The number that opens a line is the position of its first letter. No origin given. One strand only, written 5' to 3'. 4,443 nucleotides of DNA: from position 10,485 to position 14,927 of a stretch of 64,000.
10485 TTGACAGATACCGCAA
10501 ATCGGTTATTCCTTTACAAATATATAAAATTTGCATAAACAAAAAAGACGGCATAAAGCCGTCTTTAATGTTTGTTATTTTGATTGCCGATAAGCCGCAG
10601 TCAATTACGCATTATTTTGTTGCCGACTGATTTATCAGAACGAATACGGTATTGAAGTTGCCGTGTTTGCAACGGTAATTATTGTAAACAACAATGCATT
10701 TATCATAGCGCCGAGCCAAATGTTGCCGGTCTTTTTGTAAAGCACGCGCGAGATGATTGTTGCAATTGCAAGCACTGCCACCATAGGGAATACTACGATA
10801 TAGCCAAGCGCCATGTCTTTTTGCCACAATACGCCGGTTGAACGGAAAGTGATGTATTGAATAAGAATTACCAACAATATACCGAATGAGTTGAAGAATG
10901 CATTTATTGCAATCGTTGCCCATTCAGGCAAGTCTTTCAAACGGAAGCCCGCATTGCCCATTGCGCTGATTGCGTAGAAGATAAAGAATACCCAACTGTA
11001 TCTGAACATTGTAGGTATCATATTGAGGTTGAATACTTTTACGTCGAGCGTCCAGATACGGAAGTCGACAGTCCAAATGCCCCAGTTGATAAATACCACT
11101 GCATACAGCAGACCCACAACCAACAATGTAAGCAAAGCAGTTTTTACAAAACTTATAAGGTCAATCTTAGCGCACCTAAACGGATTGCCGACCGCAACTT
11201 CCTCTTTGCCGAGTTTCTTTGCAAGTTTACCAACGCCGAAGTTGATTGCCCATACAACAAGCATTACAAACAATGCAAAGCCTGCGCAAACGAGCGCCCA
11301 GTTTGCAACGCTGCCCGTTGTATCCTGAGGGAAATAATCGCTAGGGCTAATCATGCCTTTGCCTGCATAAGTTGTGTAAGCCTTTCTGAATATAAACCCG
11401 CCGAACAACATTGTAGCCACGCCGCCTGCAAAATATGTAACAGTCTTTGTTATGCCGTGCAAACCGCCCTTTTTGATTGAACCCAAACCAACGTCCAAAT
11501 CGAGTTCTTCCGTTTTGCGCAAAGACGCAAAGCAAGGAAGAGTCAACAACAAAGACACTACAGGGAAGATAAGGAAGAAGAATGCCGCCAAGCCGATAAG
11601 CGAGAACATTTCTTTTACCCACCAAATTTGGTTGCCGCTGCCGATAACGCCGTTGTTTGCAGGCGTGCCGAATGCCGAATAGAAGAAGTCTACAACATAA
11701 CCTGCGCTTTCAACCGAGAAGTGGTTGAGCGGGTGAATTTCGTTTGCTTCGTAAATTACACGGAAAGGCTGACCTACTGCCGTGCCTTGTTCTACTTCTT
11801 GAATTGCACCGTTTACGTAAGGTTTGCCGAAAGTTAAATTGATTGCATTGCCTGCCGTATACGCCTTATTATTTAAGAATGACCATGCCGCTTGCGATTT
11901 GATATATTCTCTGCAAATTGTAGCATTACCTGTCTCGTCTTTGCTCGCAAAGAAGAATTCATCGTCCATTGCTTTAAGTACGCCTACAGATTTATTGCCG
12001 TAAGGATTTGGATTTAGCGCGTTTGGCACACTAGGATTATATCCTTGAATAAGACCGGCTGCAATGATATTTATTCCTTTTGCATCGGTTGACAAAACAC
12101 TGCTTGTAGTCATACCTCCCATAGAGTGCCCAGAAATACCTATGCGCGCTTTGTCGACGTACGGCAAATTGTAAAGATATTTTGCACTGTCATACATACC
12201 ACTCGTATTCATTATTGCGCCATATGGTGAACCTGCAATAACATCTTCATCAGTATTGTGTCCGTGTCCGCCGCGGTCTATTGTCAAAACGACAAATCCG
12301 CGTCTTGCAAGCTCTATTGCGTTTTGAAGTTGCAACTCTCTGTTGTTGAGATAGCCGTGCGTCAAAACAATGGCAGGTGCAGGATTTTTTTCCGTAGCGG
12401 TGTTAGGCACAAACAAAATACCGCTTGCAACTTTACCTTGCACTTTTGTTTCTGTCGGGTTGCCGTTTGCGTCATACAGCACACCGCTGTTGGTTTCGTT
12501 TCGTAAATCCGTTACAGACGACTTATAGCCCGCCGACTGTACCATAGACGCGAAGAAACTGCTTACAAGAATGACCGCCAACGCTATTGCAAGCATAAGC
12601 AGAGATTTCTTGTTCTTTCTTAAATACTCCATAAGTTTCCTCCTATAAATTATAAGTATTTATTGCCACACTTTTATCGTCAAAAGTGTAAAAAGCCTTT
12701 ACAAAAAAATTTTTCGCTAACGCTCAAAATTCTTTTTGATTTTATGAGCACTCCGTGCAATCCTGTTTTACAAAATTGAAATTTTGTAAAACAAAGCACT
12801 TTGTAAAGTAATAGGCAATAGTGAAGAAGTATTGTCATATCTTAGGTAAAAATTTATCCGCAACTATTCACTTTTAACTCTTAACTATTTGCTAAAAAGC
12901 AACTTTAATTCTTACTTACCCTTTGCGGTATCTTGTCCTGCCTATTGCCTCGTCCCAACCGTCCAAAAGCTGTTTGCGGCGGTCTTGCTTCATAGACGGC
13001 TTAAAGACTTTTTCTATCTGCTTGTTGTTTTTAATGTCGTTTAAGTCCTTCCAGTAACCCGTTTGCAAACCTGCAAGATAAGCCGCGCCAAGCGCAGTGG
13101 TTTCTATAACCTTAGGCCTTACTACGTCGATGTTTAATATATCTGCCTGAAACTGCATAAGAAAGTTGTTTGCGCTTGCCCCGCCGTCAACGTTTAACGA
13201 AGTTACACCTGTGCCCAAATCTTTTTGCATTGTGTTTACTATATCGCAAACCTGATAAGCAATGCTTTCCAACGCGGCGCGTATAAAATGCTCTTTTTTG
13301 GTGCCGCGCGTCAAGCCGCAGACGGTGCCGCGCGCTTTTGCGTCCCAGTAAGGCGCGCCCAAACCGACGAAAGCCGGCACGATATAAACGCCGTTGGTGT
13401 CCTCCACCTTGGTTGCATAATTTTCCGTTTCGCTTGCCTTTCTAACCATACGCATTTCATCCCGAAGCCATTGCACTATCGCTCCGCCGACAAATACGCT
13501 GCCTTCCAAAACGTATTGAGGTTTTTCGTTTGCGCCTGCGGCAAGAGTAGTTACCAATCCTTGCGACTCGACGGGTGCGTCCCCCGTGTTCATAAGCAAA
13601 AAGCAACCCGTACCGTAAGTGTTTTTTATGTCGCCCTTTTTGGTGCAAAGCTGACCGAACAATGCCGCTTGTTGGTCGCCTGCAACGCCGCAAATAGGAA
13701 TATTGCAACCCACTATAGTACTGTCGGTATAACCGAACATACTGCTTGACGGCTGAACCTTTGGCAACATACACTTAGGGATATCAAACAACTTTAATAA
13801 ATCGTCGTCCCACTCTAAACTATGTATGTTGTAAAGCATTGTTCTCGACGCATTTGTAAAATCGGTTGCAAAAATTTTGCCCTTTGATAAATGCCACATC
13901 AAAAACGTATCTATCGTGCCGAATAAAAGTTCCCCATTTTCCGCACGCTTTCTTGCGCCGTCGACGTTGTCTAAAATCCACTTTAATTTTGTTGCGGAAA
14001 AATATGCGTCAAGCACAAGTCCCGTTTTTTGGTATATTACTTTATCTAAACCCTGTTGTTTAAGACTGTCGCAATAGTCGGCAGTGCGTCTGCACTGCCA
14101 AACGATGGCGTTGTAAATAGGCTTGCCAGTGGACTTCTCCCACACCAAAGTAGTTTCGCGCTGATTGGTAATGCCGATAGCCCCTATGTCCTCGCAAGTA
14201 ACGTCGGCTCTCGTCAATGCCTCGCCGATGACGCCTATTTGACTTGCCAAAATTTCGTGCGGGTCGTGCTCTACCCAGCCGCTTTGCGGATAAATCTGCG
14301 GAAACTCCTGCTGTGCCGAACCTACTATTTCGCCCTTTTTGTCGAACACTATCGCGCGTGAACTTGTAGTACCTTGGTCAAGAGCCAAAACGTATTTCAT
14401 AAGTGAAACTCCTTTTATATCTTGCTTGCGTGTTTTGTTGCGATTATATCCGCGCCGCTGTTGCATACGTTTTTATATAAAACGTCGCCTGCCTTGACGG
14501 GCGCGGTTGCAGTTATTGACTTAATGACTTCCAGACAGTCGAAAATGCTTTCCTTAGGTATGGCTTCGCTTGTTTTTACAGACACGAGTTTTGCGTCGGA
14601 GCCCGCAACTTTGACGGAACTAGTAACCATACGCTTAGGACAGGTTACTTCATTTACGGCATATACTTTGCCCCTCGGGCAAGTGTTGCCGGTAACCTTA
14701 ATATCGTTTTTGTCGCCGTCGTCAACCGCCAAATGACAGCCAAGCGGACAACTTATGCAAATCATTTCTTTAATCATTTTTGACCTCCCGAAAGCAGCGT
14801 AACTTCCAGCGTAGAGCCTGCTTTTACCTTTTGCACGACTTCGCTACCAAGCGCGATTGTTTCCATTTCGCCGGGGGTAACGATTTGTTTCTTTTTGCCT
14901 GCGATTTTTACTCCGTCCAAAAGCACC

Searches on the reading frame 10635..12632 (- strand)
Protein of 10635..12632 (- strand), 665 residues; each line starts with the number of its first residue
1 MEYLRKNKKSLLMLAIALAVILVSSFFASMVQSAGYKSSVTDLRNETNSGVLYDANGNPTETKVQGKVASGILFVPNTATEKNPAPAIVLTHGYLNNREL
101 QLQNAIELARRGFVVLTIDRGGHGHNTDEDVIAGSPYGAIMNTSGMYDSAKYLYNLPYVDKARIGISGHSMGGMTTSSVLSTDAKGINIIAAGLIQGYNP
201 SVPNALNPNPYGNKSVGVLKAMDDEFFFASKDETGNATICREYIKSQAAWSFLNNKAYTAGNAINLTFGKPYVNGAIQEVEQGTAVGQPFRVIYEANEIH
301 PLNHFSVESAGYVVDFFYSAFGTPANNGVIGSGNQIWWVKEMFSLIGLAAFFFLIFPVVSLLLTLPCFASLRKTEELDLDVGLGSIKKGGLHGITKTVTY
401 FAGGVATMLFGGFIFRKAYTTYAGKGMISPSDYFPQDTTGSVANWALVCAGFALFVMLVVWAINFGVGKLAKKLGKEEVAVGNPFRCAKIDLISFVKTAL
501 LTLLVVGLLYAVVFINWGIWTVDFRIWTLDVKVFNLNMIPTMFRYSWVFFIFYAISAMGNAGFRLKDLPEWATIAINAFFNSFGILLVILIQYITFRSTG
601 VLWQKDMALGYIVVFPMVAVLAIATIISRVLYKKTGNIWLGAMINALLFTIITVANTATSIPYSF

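Call 72: search_protein_families(library=pfam, proteins=[window:10635-12632:-], max_evalue=0.00001)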
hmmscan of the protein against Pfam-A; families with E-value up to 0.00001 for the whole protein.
window:10635-12632:- (665 aa): 4 families
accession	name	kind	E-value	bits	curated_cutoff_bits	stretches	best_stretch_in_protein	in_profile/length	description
PF12146.15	Hydrolase_4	-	4.4e-07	29.9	27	1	83-185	2-99/239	Serine aminopeptidase, S33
PF00561.26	Abhydrolase_1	-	7.2e-07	29.6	25.8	1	86-181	1-88/245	alpha/beta hydrolase fold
PF00326.27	Peptidase_S9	-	7e-06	26.1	22.6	0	107-181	9-83/213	Prolyl oligopeptidase family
PF12740.14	PETase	-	9.5e-06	25.6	28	0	69-178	40-141/263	PET hydrolase-like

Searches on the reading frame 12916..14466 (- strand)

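Call 72: search_protein_families(library=pfam, proteins=[window:12916-14466:-], max_evalue=0.00001)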
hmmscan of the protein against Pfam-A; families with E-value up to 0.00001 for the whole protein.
window:12916-14466:- (516 aa): 2 families
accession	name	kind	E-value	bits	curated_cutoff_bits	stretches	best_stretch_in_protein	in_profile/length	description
PF00370.27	FGGY_N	-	4.2e-82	275.9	28.8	1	25-271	1-245/245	FGGY family of carbohydrate kinases, N-terminal domain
PF02782.22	FGGY_C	-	1.9e-47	162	27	1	282-467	3-196/198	FGGY family of carbohydrate kinases, C-terminal domain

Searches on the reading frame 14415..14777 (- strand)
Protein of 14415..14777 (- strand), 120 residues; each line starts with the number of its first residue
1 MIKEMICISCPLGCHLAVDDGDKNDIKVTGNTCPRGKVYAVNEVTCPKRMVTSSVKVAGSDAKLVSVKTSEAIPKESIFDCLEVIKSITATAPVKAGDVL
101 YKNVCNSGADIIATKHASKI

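Call 73: search_protein_families(library=pfam, proteins=[window:14415-14777:-], max_evalue=0.00001)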
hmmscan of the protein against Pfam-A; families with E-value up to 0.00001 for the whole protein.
window:14415-14777:- (120 aa): 1 family
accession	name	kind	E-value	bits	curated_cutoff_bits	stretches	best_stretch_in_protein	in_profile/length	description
PF07892.16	DUF1667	-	3.6e-33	113.9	27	1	34-115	1-82/82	Protein of unknown function (DUF1667)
